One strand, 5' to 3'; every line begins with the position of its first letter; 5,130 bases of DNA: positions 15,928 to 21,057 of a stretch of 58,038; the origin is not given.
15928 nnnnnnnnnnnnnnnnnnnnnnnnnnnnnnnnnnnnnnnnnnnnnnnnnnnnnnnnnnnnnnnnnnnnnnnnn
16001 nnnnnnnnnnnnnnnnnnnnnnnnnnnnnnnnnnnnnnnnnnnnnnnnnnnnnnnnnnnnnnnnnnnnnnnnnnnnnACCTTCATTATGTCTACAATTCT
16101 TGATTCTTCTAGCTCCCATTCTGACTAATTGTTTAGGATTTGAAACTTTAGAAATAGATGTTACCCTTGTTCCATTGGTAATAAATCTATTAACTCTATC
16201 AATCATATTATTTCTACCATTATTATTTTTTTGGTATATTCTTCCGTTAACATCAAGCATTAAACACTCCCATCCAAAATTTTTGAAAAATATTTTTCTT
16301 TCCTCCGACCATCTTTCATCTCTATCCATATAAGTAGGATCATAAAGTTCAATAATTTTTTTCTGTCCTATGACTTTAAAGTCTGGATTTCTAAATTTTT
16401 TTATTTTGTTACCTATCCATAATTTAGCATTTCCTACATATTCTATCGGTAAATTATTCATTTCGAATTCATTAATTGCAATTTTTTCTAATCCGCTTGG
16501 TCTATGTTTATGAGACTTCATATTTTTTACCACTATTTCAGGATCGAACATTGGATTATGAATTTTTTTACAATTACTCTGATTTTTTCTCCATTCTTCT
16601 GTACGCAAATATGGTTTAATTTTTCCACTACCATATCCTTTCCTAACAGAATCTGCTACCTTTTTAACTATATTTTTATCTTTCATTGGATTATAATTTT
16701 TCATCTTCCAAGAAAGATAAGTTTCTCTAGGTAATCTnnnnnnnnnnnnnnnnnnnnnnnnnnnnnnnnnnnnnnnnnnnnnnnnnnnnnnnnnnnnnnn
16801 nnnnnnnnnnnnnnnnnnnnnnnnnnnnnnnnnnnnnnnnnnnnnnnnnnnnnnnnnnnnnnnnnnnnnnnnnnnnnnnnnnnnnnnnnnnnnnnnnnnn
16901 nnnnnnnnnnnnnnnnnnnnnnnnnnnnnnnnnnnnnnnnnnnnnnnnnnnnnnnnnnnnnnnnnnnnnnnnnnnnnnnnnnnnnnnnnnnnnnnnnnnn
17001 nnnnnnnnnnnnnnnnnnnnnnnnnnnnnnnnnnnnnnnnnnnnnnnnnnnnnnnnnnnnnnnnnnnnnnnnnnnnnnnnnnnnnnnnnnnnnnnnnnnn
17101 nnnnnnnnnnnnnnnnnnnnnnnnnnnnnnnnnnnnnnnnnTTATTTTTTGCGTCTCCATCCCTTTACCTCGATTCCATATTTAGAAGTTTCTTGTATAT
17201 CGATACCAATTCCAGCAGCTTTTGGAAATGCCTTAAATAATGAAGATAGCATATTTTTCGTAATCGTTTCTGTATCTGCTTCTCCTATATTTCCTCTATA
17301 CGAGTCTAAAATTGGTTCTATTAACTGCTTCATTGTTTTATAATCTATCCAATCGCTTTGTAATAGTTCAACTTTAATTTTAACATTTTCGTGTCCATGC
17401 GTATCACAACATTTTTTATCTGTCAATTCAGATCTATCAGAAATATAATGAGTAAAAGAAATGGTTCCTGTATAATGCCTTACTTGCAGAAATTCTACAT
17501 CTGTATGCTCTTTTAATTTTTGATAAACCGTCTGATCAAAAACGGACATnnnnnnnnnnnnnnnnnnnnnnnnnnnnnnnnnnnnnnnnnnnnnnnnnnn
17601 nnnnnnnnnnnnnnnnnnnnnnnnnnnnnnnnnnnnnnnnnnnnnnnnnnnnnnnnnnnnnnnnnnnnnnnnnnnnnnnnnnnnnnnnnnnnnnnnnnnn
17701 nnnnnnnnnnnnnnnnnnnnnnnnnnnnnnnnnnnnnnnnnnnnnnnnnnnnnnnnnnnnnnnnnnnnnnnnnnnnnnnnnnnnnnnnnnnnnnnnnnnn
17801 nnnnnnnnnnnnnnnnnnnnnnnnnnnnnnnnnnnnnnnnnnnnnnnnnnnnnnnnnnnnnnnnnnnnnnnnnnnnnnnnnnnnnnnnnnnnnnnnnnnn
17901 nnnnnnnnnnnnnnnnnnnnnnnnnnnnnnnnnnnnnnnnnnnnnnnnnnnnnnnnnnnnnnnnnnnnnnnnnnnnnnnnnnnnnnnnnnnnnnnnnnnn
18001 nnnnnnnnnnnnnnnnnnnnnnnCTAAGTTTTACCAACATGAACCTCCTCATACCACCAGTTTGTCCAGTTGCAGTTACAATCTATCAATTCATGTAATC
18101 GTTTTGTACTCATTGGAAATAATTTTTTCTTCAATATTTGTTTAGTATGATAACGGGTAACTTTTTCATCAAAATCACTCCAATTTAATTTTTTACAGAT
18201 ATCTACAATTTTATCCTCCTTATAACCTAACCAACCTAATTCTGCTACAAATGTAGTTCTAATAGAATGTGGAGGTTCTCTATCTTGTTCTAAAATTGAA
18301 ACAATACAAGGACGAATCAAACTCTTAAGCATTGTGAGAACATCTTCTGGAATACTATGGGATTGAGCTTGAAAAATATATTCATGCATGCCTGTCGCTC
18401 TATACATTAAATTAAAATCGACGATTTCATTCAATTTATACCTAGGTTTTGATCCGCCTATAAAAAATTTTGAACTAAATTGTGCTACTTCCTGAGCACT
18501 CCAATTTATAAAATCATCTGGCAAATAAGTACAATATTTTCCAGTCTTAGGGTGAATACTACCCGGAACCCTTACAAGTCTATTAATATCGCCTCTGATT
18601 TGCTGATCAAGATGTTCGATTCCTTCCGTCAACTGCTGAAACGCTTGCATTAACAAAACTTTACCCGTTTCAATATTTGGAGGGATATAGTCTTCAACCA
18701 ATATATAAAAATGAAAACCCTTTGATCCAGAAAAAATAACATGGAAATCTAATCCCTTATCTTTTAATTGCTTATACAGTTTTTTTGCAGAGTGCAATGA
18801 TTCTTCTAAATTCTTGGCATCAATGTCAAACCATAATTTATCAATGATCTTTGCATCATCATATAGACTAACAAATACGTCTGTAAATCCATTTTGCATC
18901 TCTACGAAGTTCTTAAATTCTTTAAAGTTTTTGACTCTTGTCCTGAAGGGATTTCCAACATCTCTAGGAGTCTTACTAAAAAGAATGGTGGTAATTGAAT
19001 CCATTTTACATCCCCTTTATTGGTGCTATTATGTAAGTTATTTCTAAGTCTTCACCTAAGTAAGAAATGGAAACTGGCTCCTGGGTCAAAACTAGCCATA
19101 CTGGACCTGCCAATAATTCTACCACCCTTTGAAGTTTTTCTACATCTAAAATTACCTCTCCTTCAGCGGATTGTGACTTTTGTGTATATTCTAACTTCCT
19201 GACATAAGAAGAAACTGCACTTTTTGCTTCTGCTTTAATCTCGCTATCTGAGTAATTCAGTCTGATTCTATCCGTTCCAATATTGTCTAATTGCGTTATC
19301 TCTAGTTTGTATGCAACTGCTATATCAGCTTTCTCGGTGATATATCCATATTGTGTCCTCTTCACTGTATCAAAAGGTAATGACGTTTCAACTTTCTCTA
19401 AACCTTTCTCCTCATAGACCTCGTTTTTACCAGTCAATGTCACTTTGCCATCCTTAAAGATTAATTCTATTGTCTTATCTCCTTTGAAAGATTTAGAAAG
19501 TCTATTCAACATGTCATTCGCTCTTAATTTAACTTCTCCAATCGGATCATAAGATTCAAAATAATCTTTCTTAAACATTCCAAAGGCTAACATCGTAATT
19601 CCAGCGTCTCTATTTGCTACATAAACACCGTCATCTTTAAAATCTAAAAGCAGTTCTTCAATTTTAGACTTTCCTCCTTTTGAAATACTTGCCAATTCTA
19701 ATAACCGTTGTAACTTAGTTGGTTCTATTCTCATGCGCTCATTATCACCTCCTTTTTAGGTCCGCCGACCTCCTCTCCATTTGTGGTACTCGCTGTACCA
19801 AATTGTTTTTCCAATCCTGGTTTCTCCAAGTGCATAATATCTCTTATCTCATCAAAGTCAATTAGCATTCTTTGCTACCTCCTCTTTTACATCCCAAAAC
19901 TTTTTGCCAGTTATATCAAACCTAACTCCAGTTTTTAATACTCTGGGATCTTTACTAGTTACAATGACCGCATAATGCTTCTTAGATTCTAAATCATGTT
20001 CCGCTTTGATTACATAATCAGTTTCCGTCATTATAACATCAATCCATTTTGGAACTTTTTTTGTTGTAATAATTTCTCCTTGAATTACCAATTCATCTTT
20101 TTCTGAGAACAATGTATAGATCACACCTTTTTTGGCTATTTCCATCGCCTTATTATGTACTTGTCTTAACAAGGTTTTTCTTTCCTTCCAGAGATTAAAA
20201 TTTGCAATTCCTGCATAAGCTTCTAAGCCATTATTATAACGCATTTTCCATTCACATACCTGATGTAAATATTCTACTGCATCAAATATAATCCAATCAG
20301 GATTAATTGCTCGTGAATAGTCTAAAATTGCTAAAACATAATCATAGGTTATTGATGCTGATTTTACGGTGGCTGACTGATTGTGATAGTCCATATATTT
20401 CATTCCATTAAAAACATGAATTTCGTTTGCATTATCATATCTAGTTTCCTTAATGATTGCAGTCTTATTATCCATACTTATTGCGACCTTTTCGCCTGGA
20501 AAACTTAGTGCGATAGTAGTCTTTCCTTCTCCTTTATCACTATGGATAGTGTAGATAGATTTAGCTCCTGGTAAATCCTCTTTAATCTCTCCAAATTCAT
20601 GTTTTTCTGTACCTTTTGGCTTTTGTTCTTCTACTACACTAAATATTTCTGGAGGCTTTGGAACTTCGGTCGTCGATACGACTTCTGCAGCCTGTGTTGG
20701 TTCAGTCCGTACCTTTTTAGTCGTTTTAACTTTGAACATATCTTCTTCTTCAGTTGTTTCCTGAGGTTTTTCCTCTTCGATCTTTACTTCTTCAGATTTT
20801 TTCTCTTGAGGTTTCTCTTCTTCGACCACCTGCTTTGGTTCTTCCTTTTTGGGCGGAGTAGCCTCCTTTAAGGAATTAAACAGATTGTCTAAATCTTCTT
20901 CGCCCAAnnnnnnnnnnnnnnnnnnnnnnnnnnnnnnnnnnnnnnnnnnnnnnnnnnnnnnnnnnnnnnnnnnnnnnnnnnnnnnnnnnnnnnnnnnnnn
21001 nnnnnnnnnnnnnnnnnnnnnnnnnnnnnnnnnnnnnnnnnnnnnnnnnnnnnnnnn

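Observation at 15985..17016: Intein in QueE at the third cysteine of the radical-SAM CX3CX2C motif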

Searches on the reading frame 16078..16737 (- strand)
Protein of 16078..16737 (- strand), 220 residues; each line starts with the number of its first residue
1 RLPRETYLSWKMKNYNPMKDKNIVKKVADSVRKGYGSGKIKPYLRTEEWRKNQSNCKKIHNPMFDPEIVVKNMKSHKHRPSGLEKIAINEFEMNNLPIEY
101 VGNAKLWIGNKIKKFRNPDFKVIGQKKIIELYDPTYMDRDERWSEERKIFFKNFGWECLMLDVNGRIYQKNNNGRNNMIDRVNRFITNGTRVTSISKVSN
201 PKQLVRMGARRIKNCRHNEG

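Call 6: search_protein_families(library=pfam, proteins=[window:16078-16737:-], max_evalue=10)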
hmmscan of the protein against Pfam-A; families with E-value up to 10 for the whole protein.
seq(220 aa): 0 families

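Call 24: search_solved_structures(query=A1, max_evalue=10, show_alignments=3)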
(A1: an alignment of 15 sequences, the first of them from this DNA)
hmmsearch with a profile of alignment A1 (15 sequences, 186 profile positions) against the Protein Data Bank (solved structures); distinct sequences matched with E-value up to 10: 3.
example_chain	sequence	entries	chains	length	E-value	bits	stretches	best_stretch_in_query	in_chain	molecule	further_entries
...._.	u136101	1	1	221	0.11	15.4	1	37-138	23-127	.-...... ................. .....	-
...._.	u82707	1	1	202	0.17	14.8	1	45-138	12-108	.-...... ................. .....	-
1uqr_A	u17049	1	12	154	1.9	11.4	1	78-124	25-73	3-DEHYDROQUINATE DEHYDRATASE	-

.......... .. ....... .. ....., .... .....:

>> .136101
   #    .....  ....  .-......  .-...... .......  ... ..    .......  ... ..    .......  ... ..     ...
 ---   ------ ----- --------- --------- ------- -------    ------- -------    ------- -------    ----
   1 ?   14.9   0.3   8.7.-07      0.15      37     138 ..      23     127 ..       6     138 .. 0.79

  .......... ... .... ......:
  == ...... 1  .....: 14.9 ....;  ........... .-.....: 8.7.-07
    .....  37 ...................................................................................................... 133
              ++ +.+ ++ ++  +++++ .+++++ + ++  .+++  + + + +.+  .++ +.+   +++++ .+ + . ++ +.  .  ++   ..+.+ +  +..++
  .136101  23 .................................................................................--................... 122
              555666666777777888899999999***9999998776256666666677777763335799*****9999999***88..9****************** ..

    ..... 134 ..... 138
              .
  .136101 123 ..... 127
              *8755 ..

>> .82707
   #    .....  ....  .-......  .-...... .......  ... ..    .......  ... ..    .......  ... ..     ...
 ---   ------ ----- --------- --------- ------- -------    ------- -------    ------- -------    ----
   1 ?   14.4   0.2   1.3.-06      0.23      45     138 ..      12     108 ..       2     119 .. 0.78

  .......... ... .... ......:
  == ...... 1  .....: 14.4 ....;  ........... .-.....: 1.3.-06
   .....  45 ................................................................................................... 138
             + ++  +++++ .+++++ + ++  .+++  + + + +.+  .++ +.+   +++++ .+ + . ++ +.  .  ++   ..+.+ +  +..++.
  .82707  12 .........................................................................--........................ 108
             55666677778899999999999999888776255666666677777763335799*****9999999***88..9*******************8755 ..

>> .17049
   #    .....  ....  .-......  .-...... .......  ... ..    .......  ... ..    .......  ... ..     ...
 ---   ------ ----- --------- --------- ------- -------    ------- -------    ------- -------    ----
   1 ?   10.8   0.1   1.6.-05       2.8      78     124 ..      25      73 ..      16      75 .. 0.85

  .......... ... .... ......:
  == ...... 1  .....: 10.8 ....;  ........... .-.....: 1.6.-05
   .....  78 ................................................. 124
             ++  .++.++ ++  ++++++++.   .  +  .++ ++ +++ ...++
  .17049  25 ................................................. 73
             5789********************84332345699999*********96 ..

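Call 31: predict_structure(alignment_id=A1)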
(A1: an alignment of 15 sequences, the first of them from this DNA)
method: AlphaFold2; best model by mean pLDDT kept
length: 184 residues; sequences in the alignment: 15
mean_pLDDT: 87.9   pTM: 0.66
mean pLDDT of the five models: 87.9, 87.5, 86.6, 85.5, 84.6
residues with pLDDT >= 90: 101; 70-90: 71; 50-70: 12; < 50: 0
segments of 3 or more residues with pLDDT < 50: none
pLDDT, mean of each block of 10 residues (from residue 1): 88 88 93 88 77 81 89 89 91 96 95 95 97 82 93 97 67 76 89
secondary structure, 60 per line:
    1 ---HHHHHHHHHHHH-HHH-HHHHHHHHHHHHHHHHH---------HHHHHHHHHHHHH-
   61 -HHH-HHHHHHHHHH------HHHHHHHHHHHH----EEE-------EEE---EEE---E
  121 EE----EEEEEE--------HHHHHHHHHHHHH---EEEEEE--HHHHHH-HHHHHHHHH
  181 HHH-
elements in order: H4-15 H21-37 H47-59 H66-75 H82-93 E98-100 E108-110 E114-116 E120-122 E127-132 H141-153 E157-162 H165-170 H172-183

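Call 35: fold_search(model_id=the predicted structure, library=pdb)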
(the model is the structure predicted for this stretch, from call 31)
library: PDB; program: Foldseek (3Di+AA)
matches with E <= 10: 438; with E <= 0.001: 0
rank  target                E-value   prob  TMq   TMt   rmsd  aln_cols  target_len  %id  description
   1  9i05_Xg               1.7e-02  1.00  0.41  0.17   4.5       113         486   10  Cryo-EM structure of the large subunit of the mitochondrial ribosome from Toxoplasma gondii (released 2025-06-11)
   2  3r3p_B                2.1e-02  0.99  0.34  0.58   4.1       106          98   12  Homing Endonuclease I-Bth0305I Catalytic Domain (released 2011-10-05)
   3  3r3p_A                2.1e-02  0.99  0.34  0.57   4.2       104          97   13  Homing Endonuclease I-Bth0305I Catalytic Domain (released 2011-10-05)
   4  9i05_Xl               3.4e-02  0.80  0.35  0.17  18.6       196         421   13  Cryo-EM structure of the large subunit of the mitochondrial ribosome from Toxoplasma gondii (released 2025-06-11)
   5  9i05_Xv               4.4e-02  0.96  0.37  0.19   8.3       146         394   14  Cryo-EM structure of the large subunit of the mitochondrial ribosome from Toxoplasma gondii (released 2025-06-11)
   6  9dou_A                4.4e-02  0.84  0.29  0.08   6.8       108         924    6  Taeniopygia guttata R2 retrotransposon (R2Tg) initiating target-primed reverse transcription (released 2025-05-21)
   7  9g6k_Li               6.5e-02  0.98  0.37  0.16   3.5        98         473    7  LSU structure derived from the LSU sample of the mitoribosome from T. gondii. (released 2024-12-11)
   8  9nl2_A                9.6e-02  0.66  0.32  0.07   7.2       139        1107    9  Structure of R2 retrotransposon protein from Platysternon megacephalum initiating target-primed reverse transcription (released 2025-06-18)
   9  3hdh_A                4.7e-01  0.77  0.19  0.12   2.6        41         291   17  PIG HEART SHORT CHAIN L-3-HYDROXYACYL COA DEHYDROGENASE REVISITED: SEQUENCE ANALYSIS AND CRYSTAL STRUCTURE DETERMINATI (released 1999-10-08)
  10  4ry3                  5.7e-01  0.20  0.17  0.06   5.1        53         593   23  Crystal structure of human Fanconi-associated nuclease 1 (released 2015-01-28)
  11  4r89_A                6.1e-01  0.21  0.17  0.07   4.1        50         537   18  Crystal structure of paFAN1 - 5' flap DNA complex with Manganase (released 2014-10-29)
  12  9g6k_Lc               7.4e-01  0.44  0.37  0.16   7.4       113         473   11  LSU structure derived from the LSU sample of the mitoribosome from T. gondii. (released 2024-12-11)
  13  6oz7_F                9.0e-01  0.28  0.21  0.17   3.7        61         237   13  Putative oxidoreductase from Escherichia coli str. K-12 (released 2019-05-29)
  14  7duo_B                9.6e-01  0.51  0.18  0.14   3.4        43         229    9  Crystal structure of daratumumab fab and CD38 complex (released 2021-03-10)
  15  4oky                  9.6e-01  0.33  0.33  0.22   7.8       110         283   13  Crystal structure of PvuRts1I, a 5-hydroxymethylcytosine DNA restriction endonuclease (released 2014-09-10)
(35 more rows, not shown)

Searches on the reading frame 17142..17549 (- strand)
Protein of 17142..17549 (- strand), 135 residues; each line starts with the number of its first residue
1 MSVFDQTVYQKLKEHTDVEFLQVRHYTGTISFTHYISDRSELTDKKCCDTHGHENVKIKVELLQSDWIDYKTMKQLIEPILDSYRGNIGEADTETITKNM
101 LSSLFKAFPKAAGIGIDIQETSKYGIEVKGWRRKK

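Call 28: search_protein_families(library=pfam, proteins=[window:17142-17549:-], max_evalue=0.001)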
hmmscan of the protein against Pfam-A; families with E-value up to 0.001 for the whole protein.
window:17142-17549:- (135 aa): 0 families

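Call 51: search_protein_families(library=phrogs, proteins=[window:17142-17549:-], max_evalue=0.001)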
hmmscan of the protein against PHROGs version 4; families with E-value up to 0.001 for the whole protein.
window:17142-17549:- (135 aa): 0 families

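Call 52: search_protein_families(library=padloc, proteins=[window:17142-17549:-], max_evalue=0.01)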
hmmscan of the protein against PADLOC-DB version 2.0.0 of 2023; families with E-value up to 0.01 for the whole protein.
window:17142-17549:- (135 aa): 0 families

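Call 62: search_protein_families(library=ncbifam, proteins=[window:17142-17549:-], max_evalue=0.01)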
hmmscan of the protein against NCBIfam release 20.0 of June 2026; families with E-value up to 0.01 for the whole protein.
window:17142-17549:- (135 aa): 1 family
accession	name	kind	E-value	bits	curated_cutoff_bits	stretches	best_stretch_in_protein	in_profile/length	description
TIGR03367.1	queuosine_QueD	equivalog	0.0028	18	89.25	1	29-84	7-63/92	6-carboxytetrahydropterin synthase QueD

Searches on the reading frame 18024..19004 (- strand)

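Call 28: search_protein_families(library=pfam, proteins=[window:18024-19004:-], max_evalue=0.001)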
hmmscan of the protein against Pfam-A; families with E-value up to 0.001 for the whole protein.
window:18024-19004:- (326 aa): 2 families
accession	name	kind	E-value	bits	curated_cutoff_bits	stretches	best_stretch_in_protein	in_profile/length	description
PF01896.25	DNA_primase_S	-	4.5e-10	40.6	26.8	0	59-110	1-67/163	DNA primase small subunit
PF21686.3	LigD_Prim-Pol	-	0.0005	20.2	27.4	1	46-104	92-153/254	LigD, primase-polymerase domain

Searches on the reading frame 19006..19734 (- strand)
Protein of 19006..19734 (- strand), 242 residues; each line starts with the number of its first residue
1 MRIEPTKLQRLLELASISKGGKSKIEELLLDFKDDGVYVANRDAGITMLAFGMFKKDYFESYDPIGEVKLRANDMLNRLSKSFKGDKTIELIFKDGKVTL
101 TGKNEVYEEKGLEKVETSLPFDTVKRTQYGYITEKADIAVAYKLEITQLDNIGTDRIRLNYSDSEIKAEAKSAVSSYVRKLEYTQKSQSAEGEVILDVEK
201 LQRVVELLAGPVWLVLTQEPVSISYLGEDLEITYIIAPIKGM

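Call 28: search_protein_families(library=pfam, proteins=[window:19006-19734:-], max_evalue=0.001)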
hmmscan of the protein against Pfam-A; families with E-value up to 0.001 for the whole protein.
window:19006-19734:- (242 aa): 0 families

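Call 52: search_protein_families(library=padloc, proteins=[window:19006-19734:-], max_evalue=0.01)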
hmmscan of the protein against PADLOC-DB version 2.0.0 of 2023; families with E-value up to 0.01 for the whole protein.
window:19006-19734:- (242 aa): 0 families

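Call 62: search_protein_families(library=ncbifam, proteins=[window:19006-19734:-], max_evalue=0.01)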
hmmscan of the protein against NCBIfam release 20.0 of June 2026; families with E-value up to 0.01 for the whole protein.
window:19006-19734:- (242 aa): 1 family
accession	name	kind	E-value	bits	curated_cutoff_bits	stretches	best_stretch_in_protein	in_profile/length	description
NF002220.0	PRK01115.1-3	subfamily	0.0016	18.1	284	1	14-176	11-172/246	DNA polymerase sliding clamp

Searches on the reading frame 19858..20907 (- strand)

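Call 28: search_protein_families(library=pfam, proteins=[window:19858-20907:-], max_evalue=0.001)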
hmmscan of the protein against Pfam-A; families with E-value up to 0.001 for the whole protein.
window:19858-20907:- (349 aa): 0 families

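Call 52: search_protein_families(library=padloc, proteins=[window:19858-20907:-], max_evalue=0.01)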
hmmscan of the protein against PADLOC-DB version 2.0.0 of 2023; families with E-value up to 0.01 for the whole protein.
window:19858-20907:- (349 aa): 0 families

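Call 62: search_protein_families(library=ncbifam, proteins=[window:19858-20907:-], max_evalue=0.01)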
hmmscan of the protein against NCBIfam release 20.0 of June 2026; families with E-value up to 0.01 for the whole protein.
window:19858-20907:- (349 aa): 1 family
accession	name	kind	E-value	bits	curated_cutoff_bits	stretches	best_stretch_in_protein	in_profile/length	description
TIGR01618.1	phage_P_loop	hypoth_equivalog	0.00019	21.2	138.75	1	110-156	6-52/220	phage nucleotide-binding protein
